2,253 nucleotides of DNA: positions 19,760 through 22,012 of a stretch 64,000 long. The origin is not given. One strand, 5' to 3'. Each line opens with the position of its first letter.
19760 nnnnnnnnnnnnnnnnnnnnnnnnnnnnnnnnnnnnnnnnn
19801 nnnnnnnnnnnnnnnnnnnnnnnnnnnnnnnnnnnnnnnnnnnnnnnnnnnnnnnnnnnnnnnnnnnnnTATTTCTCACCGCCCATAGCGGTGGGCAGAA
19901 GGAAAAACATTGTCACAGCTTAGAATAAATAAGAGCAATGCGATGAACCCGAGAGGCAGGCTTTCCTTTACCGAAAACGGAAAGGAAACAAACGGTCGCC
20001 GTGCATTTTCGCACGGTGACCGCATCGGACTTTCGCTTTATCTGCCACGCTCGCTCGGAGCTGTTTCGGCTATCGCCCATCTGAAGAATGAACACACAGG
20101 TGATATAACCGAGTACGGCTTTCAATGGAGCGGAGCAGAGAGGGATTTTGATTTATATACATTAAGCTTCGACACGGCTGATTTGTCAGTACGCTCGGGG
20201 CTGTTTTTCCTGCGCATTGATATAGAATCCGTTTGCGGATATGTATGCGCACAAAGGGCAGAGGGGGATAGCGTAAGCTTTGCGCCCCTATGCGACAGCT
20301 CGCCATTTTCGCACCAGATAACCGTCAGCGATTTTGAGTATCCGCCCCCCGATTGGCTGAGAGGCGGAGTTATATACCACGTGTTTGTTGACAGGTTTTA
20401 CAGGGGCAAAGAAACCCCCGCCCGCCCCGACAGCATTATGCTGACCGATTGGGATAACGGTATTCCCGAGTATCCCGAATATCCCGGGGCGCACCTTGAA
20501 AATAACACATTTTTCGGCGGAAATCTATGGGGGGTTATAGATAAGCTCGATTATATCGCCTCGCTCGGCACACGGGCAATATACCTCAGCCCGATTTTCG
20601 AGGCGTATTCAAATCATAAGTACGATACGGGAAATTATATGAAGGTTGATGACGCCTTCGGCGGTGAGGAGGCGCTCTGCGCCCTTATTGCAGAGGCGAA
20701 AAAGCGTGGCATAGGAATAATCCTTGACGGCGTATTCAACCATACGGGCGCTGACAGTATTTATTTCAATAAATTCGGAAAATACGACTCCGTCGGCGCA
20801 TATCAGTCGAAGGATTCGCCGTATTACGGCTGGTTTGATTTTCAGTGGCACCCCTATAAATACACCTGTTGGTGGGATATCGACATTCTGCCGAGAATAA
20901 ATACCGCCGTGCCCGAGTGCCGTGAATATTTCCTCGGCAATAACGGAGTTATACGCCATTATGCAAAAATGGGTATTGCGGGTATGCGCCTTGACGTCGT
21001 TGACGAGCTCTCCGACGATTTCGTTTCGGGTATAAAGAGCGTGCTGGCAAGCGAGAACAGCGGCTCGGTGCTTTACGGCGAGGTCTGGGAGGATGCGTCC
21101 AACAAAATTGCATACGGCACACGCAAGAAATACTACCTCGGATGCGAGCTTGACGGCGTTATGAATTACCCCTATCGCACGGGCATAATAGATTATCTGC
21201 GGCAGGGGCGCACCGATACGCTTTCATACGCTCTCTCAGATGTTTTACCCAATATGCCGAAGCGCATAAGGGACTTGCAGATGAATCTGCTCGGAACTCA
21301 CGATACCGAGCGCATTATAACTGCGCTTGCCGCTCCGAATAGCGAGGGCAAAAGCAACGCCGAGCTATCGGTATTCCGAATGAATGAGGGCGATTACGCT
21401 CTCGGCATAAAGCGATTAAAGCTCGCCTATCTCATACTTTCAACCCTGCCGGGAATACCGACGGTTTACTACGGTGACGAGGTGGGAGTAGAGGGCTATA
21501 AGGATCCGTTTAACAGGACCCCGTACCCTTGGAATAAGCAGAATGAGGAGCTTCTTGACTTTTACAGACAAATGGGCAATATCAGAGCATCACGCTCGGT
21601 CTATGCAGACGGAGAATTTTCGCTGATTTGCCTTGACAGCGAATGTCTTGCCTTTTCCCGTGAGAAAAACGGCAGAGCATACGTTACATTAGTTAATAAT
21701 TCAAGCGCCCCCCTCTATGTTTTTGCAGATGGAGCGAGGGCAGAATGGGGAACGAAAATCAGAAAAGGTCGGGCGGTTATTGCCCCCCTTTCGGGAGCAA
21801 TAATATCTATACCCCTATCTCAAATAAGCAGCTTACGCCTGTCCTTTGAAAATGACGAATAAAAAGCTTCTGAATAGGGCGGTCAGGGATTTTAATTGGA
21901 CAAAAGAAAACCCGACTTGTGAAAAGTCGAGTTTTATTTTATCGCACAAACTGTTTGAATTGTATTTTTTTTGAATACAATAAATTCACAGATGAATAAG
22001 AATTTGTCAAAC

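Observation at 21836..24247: ktrBA K+ uptake cassette bracketed by a duplicated 3' end of the GH13 gene, with non-native-looking codon usage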

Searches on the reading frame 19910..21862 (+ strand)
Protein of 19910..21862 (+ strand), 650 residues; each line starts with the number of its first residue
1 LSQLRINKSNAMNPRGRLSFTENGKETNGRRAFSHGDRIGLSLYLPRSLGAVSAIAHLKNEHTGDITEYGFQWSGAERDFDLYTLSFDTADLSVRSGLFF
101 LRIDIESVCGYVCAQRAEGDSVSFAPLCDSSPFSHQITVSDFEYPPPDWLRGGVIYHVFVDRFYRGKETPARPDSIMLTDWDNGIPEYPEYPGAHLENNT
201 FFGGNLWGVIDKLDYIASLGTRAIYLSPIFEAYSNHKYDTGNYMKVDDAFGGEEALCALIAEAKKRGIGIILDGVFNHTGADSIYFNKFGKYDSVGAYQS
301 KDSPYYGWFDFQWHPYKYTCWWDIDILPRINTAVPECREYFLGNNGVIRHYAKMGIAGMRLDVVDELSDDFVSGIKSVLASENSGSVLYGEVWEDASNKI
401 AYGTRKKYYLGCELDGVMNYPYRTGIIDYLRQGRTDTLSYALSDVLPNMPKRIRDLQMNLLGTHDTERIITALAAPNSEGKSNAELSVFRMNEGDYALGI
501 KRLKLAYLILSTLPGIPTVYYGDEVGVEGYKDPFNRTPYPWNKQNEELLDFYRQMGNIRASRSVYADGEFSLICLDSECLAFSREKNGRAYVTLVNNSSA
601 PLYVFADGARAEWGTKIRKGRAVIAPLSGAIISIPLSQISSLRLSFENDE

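Call 6: search_protein_families(library=pfam, proteins=[window:19910-21862:+])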
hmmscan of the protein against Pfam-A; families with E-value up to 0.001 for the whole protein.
window:19910-21862:+ (650 aa): 1 family
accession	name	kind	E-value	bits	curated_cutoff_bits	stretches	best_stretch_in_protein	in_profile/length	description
PF00128.31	Alpha-amylase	-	1.9e-48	166.3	22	1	158-542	2-364/446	Alpha amylase, catalytic domain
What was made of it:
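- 19943..21862 (+): GH13 alpha-glucosidase/amylase-family gene, last gene of the glgBCDA-glgP-GH13 cluster. The ORF is also open from TTG 19910. Pfam Alpha-amylase 1.9e-48 (call 6).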

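Call 9: find_related_loci(query=window:19910-21859:+, collection=genome_contigs, flank=10000)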
Query window:19910-21859:+ (650 aa) in genome_contigs; peptide patterns used: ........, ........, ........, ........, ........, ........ (x = any residue, [..] = any of these).
466 stretches matched a pattern; 449 encode a relative of the query (tblastn E <= 1e-3); the best 80 are kept; 80 distinct loci.
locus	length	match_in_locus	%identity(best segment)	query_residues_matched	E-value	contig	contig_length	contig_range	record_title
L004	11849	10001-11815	74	1-605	0e+0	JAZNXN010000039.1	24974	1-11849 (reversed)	MAG: Eubacteriales bacterium isolate T1900044778_TS20190244.MAGScoT_cleanbin_000100 SGB_2533_k141_2270099, whole genome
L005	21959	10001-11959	60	1-642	0e+0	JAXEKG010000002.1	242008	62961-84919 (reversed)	MAG: Eubacteriales bacterium isolate SUG2854 k141_186601, whole genome shotgun sequence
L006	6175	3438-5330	59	1-633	0e+0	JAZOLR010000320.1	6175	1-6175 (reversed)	MAG: Eubacteriales bacterium isolate T1900045652_YK20190346.MAGScoT_cleanbin_000030 SGB_8220_k141_2059565, whole genome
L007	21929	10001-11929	56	1-646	0e+0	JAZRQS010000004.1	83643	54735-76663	MAG: Eubacteriales bacterium isolate T1900045361_YK20190051.MAGScoT_cleanbin_000005 SGB_6814_k141_257704, whole genome s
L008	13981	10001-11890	54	4-635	0e+0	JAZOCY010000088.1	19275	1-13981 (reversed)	MAG: Eubacteriales bacterium isolate T1900044754_TS20190420.MAGScoT_cleanbin_000094 SGB_2258_k141_2040236, whole genome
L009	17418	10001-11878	55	1-633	0e+0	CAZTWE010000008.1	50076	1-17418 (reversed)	MAG TPA_asm: uncultured Ruminococcus sp. isolate SRP315200_co1_337 genome assembly, contig: NODE_688_length_50076_cov_23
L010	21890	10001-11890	54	1-629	0e+0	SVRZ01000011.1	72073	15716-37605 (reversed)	MAG: Oscillospiraceae bacterium isolate SIG656 NODE_9014_length_72073_cov_2.804645, whole genome shotgun sequence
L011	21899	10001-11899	53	1-638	0e+0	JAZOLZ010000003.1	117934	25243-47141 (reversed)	MAG: Eubacteriales bacterium isolate T1900045651_YK20190345.MAGScoT_cleanbin_000025 SGB_8205_k141_3463833, whole genome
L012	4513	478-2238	57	4-597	0e+0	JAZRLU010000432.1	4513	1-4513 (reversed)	MAG: Eubacteriales bacterium isolate T1900045429_YK20190120.MAGScoT_cleanbin_000039 SGB_7089_k141_1354950, whole genome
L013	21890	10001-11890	51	5-634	0e+0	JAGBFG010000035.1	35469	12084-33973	MAG: Clostridia bacterium isolate RGIG9065 Water_deer_Rectum.Co__c1131867, whole genome shotgun sequence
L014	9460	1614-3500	54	1-634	0e+0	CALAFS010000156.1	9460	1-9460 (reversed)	MAG TPA_asm: uncultured Clostridia bacterium isolate SRR1747055_bin.21_CONCOCT_v1.1_MAG genome assembly, contig: ERZ8082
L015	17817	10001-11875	54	1-631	0e+0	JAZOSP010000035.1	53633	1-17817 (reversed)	MAG: Eubacteriales bacterium isolate T1900045543_YK20190237.MAGScoT_cleanbin_000019 SGB_7833_k141_4230615, whole genome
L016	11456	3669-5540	53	1-632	0e+0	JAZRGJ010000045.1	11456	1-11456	MAG: Eubacteriales bacterium isolate T1900045490_YK20190184.MAGScoT_cleanbin_000034 SGB_7380_k141_2892167, whole genome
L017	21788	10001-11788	53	4-604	0e+0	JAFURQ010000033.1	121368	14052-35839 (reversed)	MAG: Clostridia bacterium isolate RGIG4763 Roe_deer_Rectum.Co__c2615563, whole genome shotgun sequence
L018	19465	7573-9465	53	1-635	0e+0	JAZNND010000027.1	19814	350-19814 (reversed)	MAG: Eubacteriales bacterium isolate T1900044659_TS20190125.MAGScoT_cleanbin_000006 SGB_1497_k141_2633535, whole genome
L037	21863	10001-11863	53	17-642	0e+0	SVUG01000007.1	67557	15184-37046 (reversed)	MAG: Oscillospiraceae bacterium isolate SIG715 NODE_10050_length_67557_cov_4.292956, whole genome shotgun sequence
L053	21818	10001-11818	52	31-639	0e+0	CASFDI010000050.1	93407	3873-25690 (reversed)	uncultured bacterium isolate CO.B12.metabat-bins.394 genome assembly, contig: CO.B12.metabat-bins.394.fa_k141_21081672,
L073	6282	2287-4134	51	15-634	0e+0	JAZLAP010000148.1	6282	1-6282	MAG: Eubacteriales bacterium isolate T1900045075_TC20190069.MAGScoT_cleanbin_000009 SGB_4631_k141_967314, whole genome s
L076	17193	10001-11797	52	1-604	0e+0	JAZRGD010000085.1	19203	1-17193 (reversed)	MAG: Eubacteriales bacterium isolate T1900045493_YK20190187.MAGScoT_cleanbin_000007 SGB_7392_k141_793859, whole genome s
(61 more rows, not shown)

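Call 39: find_homologous_proteins(query=window:19943-21859:+)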
Query window:19943-21859:+ (639 aa): 8000 proteins with E <= 0.001 among 8000 candidates; the best 120 are listed.
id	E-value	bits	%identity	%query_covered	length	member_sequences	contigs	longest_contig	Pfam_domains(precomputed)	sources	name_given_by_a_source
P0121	0.0e+0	1500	100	100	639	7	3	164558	PF00128.32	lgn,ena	-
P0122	5.3e-267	905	62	100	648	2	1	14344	PF00128.32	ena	-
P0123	3.2e-261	886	61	99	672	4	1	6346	PF00128.32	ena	-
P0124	2.2e-251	854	59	99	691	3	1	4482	PF00128.32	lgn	-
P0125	1.0e-235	802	56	99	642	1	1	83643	PF00128.32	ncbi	-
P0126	2.3e-234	798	57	97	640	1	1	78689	PF00128.32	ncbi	-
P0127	8.8e-234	796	56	99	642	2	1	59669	PF00128.32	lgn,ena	-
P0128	4.5e-233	793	56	97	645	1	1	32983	PF00128.32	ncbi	-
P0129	3.8e-232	790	58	93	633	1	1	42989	PF00128.32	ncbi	-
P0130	7.6e-232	789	56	97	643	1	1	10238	PF00128.32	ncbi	-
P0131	1.1e-231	789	55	97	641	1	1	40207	PF00128.32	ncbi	-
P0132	9.3e-231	786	56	97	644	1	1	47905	PF00128.32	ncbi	-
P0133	3.5e-229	780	54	98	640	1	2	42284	PF00128.32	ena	-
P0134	6.0e-227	773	57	98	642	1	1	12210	PF00128.32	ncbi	-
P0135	1.9e-226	771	53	98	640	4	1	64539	PF00128.32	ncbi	-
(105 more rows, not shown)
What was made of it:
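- GH13's best non-self full-length hit is 62% (call 39).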

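Call 40: find_encoding_contigs(protein=P0122, flank=6000, max_places=3)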
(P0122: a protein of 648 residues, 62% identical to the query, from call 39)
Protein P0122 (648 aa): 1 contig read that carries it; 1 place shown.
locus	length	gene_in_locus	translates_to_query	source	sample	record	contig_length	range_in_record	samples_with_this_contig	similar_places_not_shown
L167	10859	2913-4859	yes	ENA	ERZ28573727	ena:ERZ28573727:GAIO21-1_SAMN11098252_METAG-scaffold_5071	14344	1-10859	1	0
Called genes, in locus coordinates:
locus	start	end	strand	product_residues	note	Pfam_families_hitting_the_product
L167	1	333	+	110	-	?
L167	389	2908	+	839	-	PF00343:Phosphorylase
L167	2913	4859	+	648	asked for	PF00128:Alpha-amylase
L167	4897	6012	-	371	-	PF00266:Aminotran_5, PF01041:DegT_DnrJ_EryC1 (weak)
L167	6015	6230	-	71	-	PF11823:Se_S_carrier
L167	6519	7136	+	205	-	PF00753:Lactamase_B, PF12706:Lactamase_B_2 (weak)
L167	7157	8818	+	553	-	PF00749:tRNA-synt_1c, PF03950:tRNA-synt_1c_C, PF20974:tRNA-synt_1c_C2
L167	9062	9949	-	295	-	PF02588:YitT_membrane, PF10035:DUF2179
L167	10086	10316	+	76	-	PF00381:PTS-HPr (weak)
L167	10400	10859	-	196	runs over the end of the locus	PF00590:TP_methylase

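Call 41: find_encoding_contigs(protein=P0121, flank=4000, max_places=6)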
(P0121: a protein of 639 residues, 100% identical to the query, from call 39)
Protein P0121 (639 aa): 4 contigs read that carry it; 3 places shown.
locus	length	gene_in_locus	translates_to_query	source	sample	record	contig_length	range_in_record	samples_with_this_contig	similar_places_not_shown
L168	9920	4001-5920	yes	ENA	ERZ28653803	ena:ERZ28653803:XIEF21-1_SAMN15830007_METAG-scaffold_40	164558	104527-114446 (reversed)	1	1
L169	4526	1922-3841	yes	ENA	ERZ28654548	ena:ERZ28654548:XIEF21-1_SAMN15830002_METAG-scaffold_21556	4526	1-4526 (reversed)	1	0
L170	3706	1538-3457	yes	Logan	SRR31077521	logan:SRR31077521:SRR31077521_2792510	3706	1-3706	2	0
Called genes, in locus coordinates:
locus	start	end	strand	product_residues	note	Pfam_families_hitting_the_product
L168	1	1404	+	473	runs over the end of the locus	PF08323:Glyco_transf_5, PF00534:Glycos_transf_1, PF13692:Glyco_trans_1_4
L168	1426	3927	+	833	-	PF00343:Phosphorylase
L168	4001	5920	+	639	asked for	PF00128:Alpha-amylase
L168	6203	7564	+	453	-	PF02386:TrkH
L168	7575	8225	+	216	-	PF02254:TrkA_N, PF02080:TrkA_C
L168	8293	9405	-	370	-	PF00266:Aminotran_5, PF01041:DegT_DnrJ_EryC1 (weak), PF01053:Cys_Met_Meta_PP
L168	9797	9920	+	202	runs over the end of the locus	PF00753:Lactamase_B, PF12706:Lactamase_B_2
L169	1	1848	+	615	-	?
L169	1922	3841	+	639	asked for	PF00128:Alpha-amylase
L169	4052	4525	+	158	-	?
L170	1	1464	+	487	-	?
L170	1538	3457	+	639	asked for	PF00128:Alpha-amylase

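Call 59: search_protein_families(library=ncbifam, proteins=[window:19943-21859:+])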
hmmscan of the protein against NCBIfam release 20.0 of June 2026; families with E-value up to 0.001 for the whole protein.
window:19943-21859:+ (639 aa): 30 families (the best 25 are shown)
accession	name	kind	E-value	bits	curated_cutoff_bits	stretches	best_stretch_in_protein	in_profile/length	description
NF011083.0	PRK14510.1-2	equivalog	5.4e-142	474.6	1322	1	115-588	140-620/1186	bifunctional glycogen debranching protein GlgX/4-alpha-glucanotransferase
NF041090.1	Cyc-maltodext_AglB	equivalog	2.3e-88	297.1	540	2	136-463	2-303/470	cyclomaltodextrinase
NF008051.0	PRK10785.1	equivalog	5.5e-78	262.7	568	2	130-463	110-456/607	maltodextrin glucosidase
TIGR02403.1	trehalose_treC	equivalog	1.1e-27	97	799.05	1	178-282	9-114/544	alpha,alpha-phosphotrehalase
NF041321.1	Alpha-amyl_MalA_Halo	equivalog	8.4e-27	93.8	875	2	119-373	238-447/666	alpha-amylase MalA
NF007051.0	PRK09505.1-1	equivalog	5.3e-25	87.5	864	1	140-279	197-337/686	alpha-amylase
TIGR02401.1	trehalose_TreY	equivalog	7e-24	84.1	498.65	1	200-306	20-124/838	malto-oligosyltrehalose synthase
NF051899.1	BetGalacBglAAgro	equivalog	1e-22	80.3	900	1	169-277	1-110/537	beta-galactosidase BglA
NF008183.0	PRK10933.1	subfamily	3.2e-22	78.9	535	1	169-282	7-120/551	alpha,alpha-phosphotrehalase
TIGR02456.1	treS_nterm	equivalog_domain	5.3e-20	71.4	678.35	1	192-280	24-113/539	maltose alpha-D-glucosyltransferase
NF011084.0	PRK14511.1-1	equivalog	1.2e-17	63.9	1021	1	195-300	16-118/728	malto-oligosyltrehalose synthase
NF007060.0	PRK09505.2-5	equivalog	1.2e-16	59.9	790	1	132-271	186-325/690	alpha-amylase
NF011086.0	PRK14511.1-3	equivalog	8.7e-16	57.2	1411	1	199-303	22-124/924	malto-oligosyltrehalose synthase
TIGR02402.1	trehalose_TreZ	equivalog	1e-15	57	538.8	1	192-281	108-199/545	malto-oligosyltrehalose trehalohydrolase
NF011085.0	PRK14511.1-2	equivalog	1.5e-15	56.4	1312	1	203-303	26-123/873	malto-oligosyltrehalose synthase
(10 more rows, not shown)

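Call 60: search_protein_families(library=pfam, proteins=[L010:11948-12454:+, L037:12550-13062:+, L053:12545-14161:-, L076:11940-13865:+, L073:4769-5944:+])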
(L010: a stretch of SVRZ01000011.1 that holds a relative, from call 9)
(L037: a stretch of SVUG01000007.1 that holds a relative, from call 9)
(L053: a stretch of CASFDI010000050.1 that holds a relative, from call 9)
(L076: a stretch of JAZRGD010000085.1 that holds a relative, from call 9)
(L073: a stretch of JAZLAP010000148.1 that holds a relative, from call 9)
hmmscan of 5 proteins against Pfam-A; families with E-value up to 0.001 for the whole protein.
L010:11948-12454:+ (169 aa): 4 families
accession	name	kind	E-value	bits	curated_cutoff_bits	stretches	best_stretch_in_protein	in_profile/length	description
PF01202.28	SKI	-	4.5e-30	105.3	22.1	1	9-149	1-145/159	Shikimate kinase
PF13238.12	AAA_18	-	1.2e-07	32.7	29.4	1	5-110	3-109/128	AAA domain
PF13207.12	AAA_17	-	0.00016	22.4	27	1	6-116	1-126/136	AAA domain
PF13671.12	AAA_33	-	0.00017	22.3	27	1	3-41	2-40/143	AAA domain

L037:12550-13062:+ (171 aa): 1 family
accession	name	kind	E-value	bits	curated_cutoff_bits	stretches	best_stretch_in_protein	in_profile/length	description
PF01797.21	Y1_Tnp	-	2.2e-40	138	23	1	30-148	2-121/121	Transposase IS200 like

L053:12545-14161:- (539 aa): 1 family
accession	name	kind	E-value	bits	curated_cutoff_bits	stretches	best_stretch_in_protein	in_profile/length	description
PF01554.23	MatE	-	1.2e-46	158.8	24.9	2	104-263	1-159/161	MatE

L076:11940-13865:+ (642 aa): 12 families
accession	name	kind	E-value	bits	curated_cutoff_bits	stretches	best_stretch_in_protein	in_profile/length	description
PF00005.33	ABC_tran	-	2.9e-52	177.4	25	2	19-198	1-137/137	ABC transporter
PF13304.12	AAA_21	-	7.5e-15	56.2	27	0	449-513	234-304/304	AAA domain, putative AbiEii toxin, Type IV TA system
PF12848.13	ABC_tran_Xtn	-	1.2e-09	38.6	25.9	1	239-318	3-80/85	ABC transporter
PF02463.25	SMC_N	-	2e-08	34.4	40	0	137-234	111-207/220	RecF/RecN/SMC N terminal domain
PF13191.12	AAA_16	-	4.9e-06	27.6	32.6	0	362-492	25-153/167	AAA ATPase domain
PF13555.12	AAA_29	-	9.7e-05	22.5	27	0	357-378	18-39/61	P-loop containing region of AAA domain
PF06414.18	Zeta_toxin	-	0.00024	21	22.3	0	363-395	18-50/199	Zeta toxin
PF13401.12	AAA_22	-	0.00025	21.8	27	0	364-447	8-65/130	AAA domain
PF13604.12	AAA_30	-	0.00035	20.8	27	0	361-393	18-50/191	AAA domain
PF16326.10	ABC_tran_CTD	-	0.00036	21.1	32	1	583-638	6-62/69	ABC transporter C-terminal domain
PF25201.1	nSTAND6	-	0.00044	20.8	27.7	0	13-52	2-41/148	Novel STAND NTPase 6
PF13238.12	AAA_18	-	0.00067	20.5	29.4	0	364-421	1-56/128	AAA domain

L073:4769-5944:+ (392 aa): 4 families
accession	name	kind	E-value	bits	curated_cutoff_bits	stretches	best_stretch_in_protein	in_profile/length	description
PF01381.28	HTH_3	-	6.9e-11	42.5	23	1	9-63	1-55/55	Helix-turn-helix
PF13560.12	HTH_31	-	7.5e-10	39.4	27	1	5-62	2-60/64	Helix-turn-helix domain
PF13428.12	TPR_14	-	3.2e-06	27.7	23.5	0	288-317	3-32/44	Tetratricopeptide repeat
PF14559.12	TPR_19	-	4.6e-05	24.1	25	0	99-127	11-39/68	Tetratricopeptide repeat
